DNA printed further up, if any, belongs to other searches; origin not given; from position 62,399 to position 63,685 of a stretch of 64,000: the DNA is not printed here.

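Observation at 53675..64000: Phage-like or integrative-element replication and recombination module with an orphan DNA methyltransferase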

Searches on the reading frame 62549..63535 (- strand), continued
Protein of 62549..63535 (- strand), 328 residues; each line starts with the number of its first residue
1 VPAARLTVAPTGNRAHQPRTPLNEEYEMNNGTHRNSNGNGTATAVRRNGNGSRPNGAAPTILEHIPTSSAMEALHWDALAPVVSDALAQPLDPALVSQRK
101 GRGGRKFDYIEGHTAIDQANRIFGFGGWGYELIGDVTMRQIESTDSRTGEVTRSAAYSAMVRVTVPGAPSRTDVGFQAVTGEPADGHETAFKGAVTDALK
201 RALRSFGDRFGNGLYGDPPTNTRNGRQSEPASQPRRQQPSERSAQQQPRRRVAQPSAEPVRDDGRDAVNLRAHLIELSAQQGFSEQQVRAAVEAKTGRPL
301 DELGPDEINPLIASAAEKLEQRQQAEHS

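Call 31: find_encoding_contigs(protein=P0010, flank=10000, max_places=3)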
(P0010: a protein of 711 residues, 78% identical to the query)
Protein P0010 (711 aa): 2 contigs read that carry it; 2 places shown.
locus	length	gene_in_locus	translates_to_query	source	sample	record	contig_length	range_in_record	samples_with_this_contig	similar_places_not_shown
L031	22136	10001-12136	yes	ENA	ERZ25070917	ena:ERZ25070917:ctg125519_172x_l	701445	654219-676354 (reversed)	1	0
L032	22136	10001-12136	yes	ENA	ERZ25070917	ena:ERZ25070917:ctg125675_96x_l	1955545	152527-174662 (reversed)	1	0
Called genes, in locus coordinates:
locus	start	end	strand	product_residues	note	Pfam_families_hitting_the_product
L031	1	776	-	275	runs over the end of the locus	PF04098:Rad52_Rad22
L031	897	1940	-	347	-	PF01807:Zn_ribbon_DnaG, PF13155:Toprim_2, PF13362:Toprim_3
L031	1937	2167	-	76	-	-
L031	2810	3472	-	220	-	PF08808:RES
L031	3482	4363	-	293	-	-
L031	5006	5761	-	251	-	-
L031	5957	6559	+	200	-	-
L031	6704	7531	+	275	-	PF04610:TrbL (weak), PF19590:TrbL_3, PF19597:TrbL_4 (weak)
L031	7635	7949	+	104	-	PF18895:T4SS_pilin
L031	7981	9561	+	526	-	-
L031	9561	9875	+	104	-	-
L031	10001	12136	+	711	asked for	PF19044:P-loop_TraG, PF12846:AAA_10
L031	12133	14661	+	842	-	-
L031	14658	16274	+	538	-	PF13814:Replic_Relax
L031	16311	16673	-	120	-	-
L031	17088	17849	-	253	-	-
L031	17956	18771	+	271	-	PF09509:Hypoth_Ymh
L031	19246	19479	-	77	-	-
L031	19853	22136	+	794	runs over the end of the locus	PF00239:Resolvase, PF07508:Recombinase, PF13408:Zn_ribbon_recom, PF01872:RibD_C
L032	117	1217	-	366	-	-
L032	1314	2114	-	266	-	PF04098:Rad52_Rad22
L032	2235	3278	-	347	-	PF01807:Zn_ribbon_DnaG, PF13155:Toprim_2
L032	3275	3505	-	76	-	-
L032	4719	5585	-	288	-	-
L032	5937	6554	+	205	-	-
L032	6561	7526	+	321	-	PF19590:TrbL_3, PF04610:TrbL (weak), PF19597:TrbL_4 (weak)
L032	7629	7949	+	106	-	PF18895:T4SS_pilin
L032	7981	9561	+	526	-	-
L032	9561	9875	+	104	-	-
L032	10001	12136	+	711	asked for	PF19044:P-loop_TraG, PF12846:AAA_10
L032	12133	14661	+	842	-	-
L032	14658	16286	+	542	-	PF13814:Replic_Relax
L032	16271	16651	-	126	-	PF13560:HTH_31 (weak), PF01381:HTH_3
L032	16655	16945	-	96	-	-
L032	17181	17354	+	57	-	-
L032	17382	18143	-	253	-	-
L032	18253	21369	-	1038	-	PF04313:HSDR_N, PF00270:DEAD (weak), PF04851:ResIII, PF18766:SWI2_SNF2, PF22679:T1R_D3-like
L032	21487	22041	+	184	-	PF13274:SocA_Panacea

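Call 32: find_encoding_contigs(protein=P0005, flank=10000, max_places=3)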
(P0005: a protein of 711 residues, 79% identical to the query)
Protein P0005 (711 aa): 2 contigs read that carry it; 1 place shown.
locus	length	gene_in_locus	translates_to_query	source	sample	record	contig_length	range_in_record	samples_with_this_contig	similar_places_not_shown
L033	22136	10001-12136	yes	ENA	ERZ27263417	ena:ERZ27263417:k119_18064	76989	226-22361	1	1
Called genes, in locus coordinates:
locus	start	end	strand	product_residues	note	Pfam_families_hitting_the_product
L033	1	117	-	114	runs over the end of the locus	?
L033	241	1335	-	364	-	-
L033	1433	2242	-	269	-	PF04098:Rad52_Rad22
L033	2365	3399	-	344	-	PF01807:Zn_ribbon_DnaG, PF13155:Toprim_2, PF13362:Toprim_3, PF13662:Toprim_4 (weak)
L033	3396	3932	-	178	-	-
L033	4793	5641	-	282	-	-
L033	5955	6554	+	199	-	-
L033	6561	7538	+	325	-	PF19590:TrbL_3, PF04610:TrbL (faint)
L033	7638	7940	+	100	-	PF18895:T4SS_pilin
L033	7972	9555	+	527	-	-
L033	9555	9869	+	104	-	-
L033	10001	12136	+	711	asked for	PF19044:P-loop_TraG, PF01935:DUF87 (faint), PF12846:AAA_10 (weak)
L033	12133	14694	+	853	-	PF10412:TrwB_AAD_bind (faint), PF12696:TraG-D_C (weak)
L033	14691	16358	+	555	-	-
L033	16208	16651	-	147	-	-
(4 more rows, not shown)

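Call 66: search_protein_families(library=pfam, proteins=[L007:19616-20866:-, L011:19274-20914:-, L013:19483-20706:+, L010:19558-20529:+, L016:19874-20707:+, L022:19383-20867:-, L023:19562-20344:-, L021:20233-20925:-, L019:20235-20993:-, L025:19407-20903:-], max_evalue=0.001)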
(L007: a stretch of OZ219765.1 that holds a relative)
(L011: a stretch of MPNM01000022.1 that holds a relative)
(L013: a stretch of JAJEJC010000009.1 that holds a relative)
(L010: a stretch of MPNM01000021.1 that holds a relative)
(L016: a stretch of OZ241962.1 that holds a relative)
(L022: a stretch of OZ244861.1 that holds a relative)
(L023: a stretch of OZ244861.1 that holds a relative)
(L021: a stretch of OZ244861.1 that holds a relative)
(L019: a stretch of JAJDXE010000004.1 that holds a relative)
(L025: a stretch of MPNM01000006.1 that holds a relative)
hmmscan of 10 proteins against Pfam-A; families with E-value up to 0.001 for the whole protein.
L007:19616-20866:- (416 aa): 0 families

L011:19274-20914:- (546 aa): 14 families
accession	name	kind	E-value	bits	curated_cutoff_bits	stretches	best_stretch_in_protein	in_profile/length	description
PF17963.7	Big_9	-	1.9e-31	109.2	23.6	4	378-472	2-89/89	Bacterial Ig domain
PF02368.24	Big_2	-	1.9e-26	92.3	22.8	4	321-364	35-75/79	Bacterial Ig-like domain (group 2)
PF17892.7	Cadherin_5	-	2.7e-24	85.3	26.5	4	212-279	29-97/98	Cadherin-like domain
PF22352.2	K319L-like_PKD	-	1.8e-14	53.9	27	0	327-373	36-84/84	K319L-like, PKD domain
PF05345.18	He_PIG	-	5.7e-11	43.2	24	0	445-474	67-96/96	Putative Ig domain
PF13629.12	T2SS-T3SS_pil_N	-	1.3e-08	34.9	23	0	31-72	28-65/72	Pilus formation protein N terminal region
PF19077.6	Big_13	-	8.7e-08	33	27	0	217-279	36-100/102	Bacterial Ig-like domain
PF09136.16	Glucodextran_B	-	1e-06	29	27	0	208-280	17-82/83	Glucodextranase, domain B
PF21602.3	GldM_3rd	-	1.6e-05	25.5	25.2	0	40-75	43-78/82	GldM third domain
PF19804.4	DUF6287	-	1.7e-05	24.4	26.3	0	115-132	15-32/34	Domain of unknown function (DUF6287)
PF17803.7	Cadherin_4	-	3.5e-05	24.7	25.1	0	275-345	3-65/71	Bacterial cadherin-like domain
PF23722.1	Beta-sand_DEX1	-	5.5e-05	24.1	27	0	224-278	41-97/99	DEX1 beta-sandwich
PF00677.23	Lum_binding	-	0.0001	22.7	27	0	222-262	20-63/86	Lumazine binding domain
PF00036.39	EF-hand_1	-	0.00033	20.4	25.4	0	498-521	2-25/29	EF hand domain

L013:19483-20706:+ (407 aa): 0 families

L010:19558-20529:+ (323 aa): 2 families
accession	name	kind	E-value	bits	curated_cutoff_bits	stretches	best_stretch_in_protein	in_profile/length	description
PF00950.22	ABC-3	-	1.2e-64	218.8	20.1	1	10-262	2-251/258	ABC 3 transport family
PF01032.23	FecCD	-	1.3e-09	38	26.5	1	51-268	84-306/311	FecCD transport family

L016:19874-20707:+ (277 aa): 0 families

L022:19383-20867:- (494 aa): 4 families
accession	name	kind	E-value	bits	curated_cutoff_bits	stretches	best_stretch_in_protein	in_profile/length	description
PF03160.20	Calx-beta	-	3.4e-16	59.8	27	1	395-494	22-119/119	Calx-beta domain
PF20579.4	LapA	-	2.4e-09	37.9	27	0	266-367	4-98/99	LapA domain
PF06865.17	Ppnp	-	0.00038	21.2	25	0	296-356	23-82/92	Pyrimidine/purine nucleoside phosphorylase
PF15780.11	ASH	-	0.00043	20.9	27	0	285-350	30-94/98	Abnormal spindle-like microcephaly-assoc'd, ASPM-SPD-2-Hydin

L023:19562-20344:- (260 aa): 0 families

L021:20233-20925:- (230 aa): 0 families

L019:20235-20993:- (252 aa): 4 families
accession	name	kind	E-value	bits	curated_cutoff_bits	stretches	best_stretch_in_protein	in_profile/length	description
PF17892.7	Cadherin_5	-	1.9e-07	31.2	26.5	1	78-143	31-97/98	Cadherin-like domain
PF17963.7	Big_9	-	2e-07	32.2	23.6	1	66-141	13-88/89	Bacterial Ig domain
PF05345.18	He_PIG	-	2.2e-06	28.5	24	1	85-143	34-95/96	Putative Ig domain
PF13202.12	EF-hand_5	-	0.0006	19.6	25.9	0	174-193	3-22/25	EF hand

L025:19407-20903:- (498 aa): 4 families
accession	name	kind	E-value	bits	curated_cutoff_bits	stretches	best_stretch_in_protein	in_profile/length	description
PF22729.1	NCH3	-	3.5e-11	43.2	27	0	144-170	34-60/74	NACHT C-terminal Helical domain 3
PF12733.13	Cadherin-like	-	1.9e-09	38.3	24.2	1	187-275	3-88/89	Cadherin-like beta sandwich domain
PF17963.7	Big_9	-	3.2e-06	28.4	23.6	1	278-365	2-88/89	Bacterial Ig domain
PF10282.15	Lactonase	-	5.2e-06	26.3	21.7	1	9-177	152-320/344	Lactonase, 7-bladed beta-propeller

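Call 71: search_protein_families(library=ncbifam, proteins=[L032:5937-6554:+, L032:6561-7526:+, L032:7629-7949:+, L032:7981-9561:+, L032:9561-9875:+, L032:10001-12136:+, L032:12133-14661:+, L032:14658-16286:+, L032:17382-18143:-, L032:4719-5585:-], max_evalue=0.01)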
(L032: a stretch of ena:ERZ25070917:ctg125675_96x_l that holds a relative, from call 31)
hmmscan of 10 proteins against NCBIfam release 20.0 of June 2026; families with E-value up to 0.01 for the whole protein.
L032:5937-6554:+ (205 aa): 0 families

L032:6561-7526:+ (321 aa): 0 families

L032:7629-7949:+ (106 aa): 1 family
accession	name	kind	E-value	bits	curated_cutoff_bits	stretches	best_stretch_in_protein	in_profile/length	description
NF045849.1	ICE_MMCAP2_0565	equivalog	2.4e-09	36.8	40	1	4-74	9-79/80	Mbov_0395 family pilin-like conjugal transfer protein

L032:7981-9561:+ (526 aa): 0 families

L032:9561-9875:+ (104 aa): 0 families

L032:10001-12136:+ (711 aa): 10 families
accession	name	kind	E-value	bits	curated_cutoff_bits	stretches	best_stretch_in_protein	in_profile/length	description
NF045971.1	conju_CD1110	equivalog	7e-63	213.1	325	1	160-693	200-744/752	VirB4-like conjugal transfer ATPase, CD1110 family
NF045975.1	VirB4_plasma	equivalog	2.3e-42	144.7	590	2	155-437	302-583/894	Mbov_0397 family ICE element conjugal transfer ATPase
TIGR02746.1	TraC-F-type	equivalog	1.4e-36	125.8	567.05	1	236-648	290-716/800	type IV secretion system protein TraC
TIGR00929.1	VirB4_CagE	subfamily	1.1e-24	86.7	643.1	1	161-656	232-717/792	VirB4 family type IV secretion/conjugal transfer ATPase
NF010278.0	PRK13721.1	subfamily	2.3e-08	32.4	1177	1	568-648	691-768/874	type IV secretion system protein TraC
NF010447.0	PRK13873.1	equivalog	4.6e-06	24.8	1020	1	464-620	539-691/815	conjugal transfer protein TrbE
NF010473.0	PRK13898.1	equivalog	2.7e-05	22.4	1050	1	451-621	528-698/801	type IV secretion system ATPase VirB4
NF052333.1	ATPase_TcpF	exception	6.3e-05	21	1100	0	570-618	685-733/813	conjugal transfer ATPase TcpF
TIGR03783.1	Bac_Flav_CT_G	subfamily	0.00067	17.6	261.55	0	506-641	602-733/829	TraG family conjugative transposon ATPase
NF041017.1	DNA_import_CedB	equivalog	0.0065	15.1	700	1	568-612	473-519/590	DNA import protein CedB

L032:12133-14661:+ (842 aa): 1 family
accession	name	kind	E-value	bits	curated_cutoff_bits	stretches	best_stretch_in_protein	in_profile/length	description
TIGR03743.1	SXT_TraD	subfamily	2.5e-05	23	366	1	376-436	160-214/636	conjugative transfer system coupling protein TraD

L032:14658-16286:+ (542 aa): 0 families

L032:17382-18143:- (253 aa): 0 families

L032:4719-5585:- (288 aa): 2 families
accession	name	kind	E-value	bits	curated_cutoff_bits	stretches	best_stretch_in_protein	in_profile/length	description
NF049968.1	QhpR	equivalog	0.00079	18.7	250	1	36-58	205-227/284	AraC-like transcriptional regulator QhpR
NF033930.1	pneumo_PspA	exception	0.003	16.4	850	1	79-191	296-408/659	pneumococcal surface protein A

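Call 72: search_protein_families(library=pfam, proteins=[L032:12133-14661:+, L032:14658-16286:+, L032:17382-18143:-, L032:7981-9561:+, L032:10001-12136:+, L032:16271-16651:-, L032:16655-16945:-], max_evalue=0.01)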
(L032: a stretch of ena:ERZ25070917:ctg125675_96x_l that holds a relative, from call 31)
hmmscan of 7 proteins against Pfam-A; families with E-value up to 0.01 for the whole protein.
L032:12133-14661:+ (842 aa): 3 families
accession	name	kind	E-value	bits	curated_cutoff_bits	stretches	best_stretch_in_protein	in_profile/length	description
PF10412.15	TrwB_AAD_bind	-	4.4e-05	23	20.5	1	638-723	229-316/387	Type IV secretion-system coupling protein DNA-binding domain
PF01935.23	DUF87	-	0.0001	22.9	23.2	1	388-464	20-84/220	Helicase HerA, central domain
PF12696.13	TraG-D_C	-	0.00019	21.8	22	1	656-719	3-68/126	TraM recognition site of TraD and TraG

L032:14658-16286:+ (542 aa): 5 families
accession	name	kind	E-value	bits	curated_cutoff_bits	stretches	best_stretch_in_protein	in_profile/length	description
PF13814.12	Replic_Relax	-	9e-11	42.6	25.3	1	281-478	9-191/191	Replication-relaxation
PF12840.13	HTH_20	-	0.0011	19.3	27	1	23-50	22-49/51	Helix-turn-helix domain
PF03551.20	PadR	-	0.0029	18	27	0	30-76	28-74/75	Transcriptional regulator PadR-like family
PF25213.1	HVO_A0261_N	-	0.003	17.8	35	0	4-77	10-73/86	HVO_A0261 N-terminal domain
PF13412.12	HTH_24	-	0.0033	17.4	21.9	0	9-46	7-44/48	Winged helix-turn-helix DNA-binding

L032:17382-18143:- (253 aa): 1 family
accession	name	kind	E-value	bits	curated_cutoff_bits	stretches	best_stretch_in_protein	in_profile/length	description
PF13545.12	HTH_Crp_2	-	0.0023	18.3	27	1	155-231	2-68/70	Crp-like helix-turn-helix domain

L032:7981-9561:+ (526 aa): 1 family
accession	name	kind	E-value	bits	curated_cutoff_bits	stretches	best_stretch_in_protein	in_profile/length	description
PF12666.12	PrgI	-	0.0032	18.4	27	1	6-84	2-81/91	PrgI family protein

L032:10001-12136:+ (711 aa): 4 families
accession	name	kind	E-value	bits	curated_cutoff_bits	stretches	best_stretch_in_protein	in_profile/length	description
PF19044.6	P-loop_TraG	-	9e-14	51.4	25.8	1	366-642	25-319/413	TraG P-loop domain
PF12846.13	AAA_10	-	4.8e-10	39.5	27.5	1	370-621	21-295/362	AAA-like domain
PF01935.23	DUF87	-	2.7e-05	24.8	23.2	1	373-421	26-78/220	Helicase HerA, central domain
PF11130.14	TraC_F_IV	-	9.2e-05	22.1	28.1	1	160-293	215-352/375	TraC protein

L032:16271-16651:- (126 aa): 6 families
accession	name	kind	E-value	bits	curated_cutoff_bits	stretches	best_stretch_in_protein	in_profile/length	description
PF01381.28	HTH_3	-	1.3e-07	32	23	1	24-68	1-46/55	Helix-turn-helix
PF13560.12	HTH_31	-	4.3e-06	27.4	27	1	22-65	4-48/64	Helix-turn-helix domain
PF13384.12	HTH_23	-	0.00052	20.2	24.6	1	27-54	13-39/50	Homeodomain-like domain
PF12844.13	HTH_19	-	0.00063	20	30.2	1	22-63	2-44/64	Helix-turn-helix domain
PF13551.12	HTH_29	-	0.007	16.9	28.1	0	32-53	13-33/64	Winged helix-turn helix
PF13443.12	HTH_26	-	0.0074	17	22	0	23-65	1-45/63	Cro/C1-type HTH DNA-binding domain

L032:16655-16945:- (96 aa): 0 families

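Call 92: find_homologous_proteins(query=L032:17382-18143:-, max_evalue=1e-20)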
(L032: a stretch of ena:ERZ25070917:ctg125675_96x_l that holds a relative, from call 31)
Query L032:17382-18143:- (253 aa): 337 proteins with E <= 1e-20 among 8000 candidates; the best 120 are listed.
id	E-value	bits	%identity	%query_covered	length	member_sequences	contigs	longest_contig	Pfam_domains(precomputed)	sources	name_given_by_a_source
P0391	3.3e-145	500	92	100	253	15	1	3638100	-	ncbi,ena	-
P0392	9.9e-144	495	92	100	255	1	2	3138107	-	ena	-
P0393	6.6e-143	492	91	100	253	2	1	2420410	-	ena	-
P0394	6.2e-142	489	91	100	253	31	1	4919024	-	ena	-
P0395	9.7e-142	488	92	100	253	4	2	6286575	-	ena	-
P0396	1.9e-141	487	91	100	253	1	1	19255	-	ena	-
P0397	2.4e-141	487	90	100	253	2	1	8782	-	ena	-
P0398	4.2e-141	486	90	100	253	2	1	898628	-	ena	-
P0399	7.0e-141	486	91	100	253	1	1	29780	-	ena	-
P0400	1.2e-138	478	89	100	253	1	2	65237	-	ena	-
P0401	1.1e-137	475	89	100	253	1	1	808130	PF13545.13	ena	-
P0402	6.9e-136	469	87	100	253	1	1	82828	-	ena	-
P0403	9.4e-133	459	85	100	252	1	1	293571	PF13545.13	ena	-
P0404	1.3e-131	455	85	100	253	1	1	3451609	-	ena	-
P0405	3.2e-131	454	85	100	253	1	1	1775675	-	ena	-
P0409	9.1e-129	446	83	100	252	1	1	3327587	PF13545.13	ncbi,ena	-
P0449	3.9e-101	355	65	100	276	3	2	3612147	-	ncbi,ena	-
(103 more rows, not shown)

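Call 93: find_encoding_contigs(protein=P0449, flank=10000, max_places=4)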
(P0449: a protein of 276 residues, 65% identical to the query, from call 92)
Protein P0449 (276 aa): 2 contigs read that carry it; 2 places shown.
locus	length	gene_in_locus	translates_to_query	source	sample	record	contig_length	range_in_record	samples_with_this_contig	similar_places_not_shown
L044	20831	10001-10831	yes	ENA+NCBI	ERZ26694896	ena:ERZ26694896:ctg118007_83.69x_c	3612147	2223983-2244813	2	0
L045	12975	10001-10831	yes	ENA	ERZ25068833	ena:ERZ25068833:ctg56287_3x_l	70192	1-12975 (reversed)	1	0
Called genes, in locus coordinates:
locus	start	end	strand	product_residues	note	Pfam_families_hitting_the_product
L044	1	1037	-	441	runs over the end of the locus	PF18862:ApeA_NTD1, PF18739:HEPN_Apea (weak)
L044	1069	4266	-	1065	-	PF02384:N6_Mtase, PF18135:Type_ISP_C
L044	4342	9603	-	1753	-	PF00270:DEAD, PF00271:Helicase_C, PF00580:UvrD-helicase, PF13245:AAA_19, PF00580:UvrD-helicase, PF13361:UvrD_C, PF13538:UvrD_C_2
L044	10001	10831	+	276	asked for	-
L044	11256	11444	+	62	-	-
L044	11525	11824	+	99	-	PF01381:HTH_3 (weak)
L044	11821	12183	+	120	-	-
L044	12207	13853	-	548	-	PF13814:Replic_Relax (weak)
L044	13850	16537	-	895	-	PF10412:TrwB_AAD_bind (faint), PF12696:TraG-D_C (faint)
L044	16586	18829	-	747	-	PF19044:P-loop_TraG, PF12846:AAA_10 (weak)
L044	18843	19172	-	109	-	-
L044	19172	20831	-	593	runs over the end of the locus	-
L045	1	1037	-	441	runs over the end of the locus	PF18862:ApeA_NTD1, PF18739:HEPN_Apea (weak)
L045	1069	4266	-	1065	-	PF02384:N6_Mtase, PF18135:Type_ISP_C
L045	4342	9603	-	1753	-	PF00270:DEAD, PF00271:Helicase_C, PF00580:UvrD-helicase, PF13245:AAA_19, PF00580:UvrD-helicase, PF13361:UvrD_C, PF13538:UvrD_C_2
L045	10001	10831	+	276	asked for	-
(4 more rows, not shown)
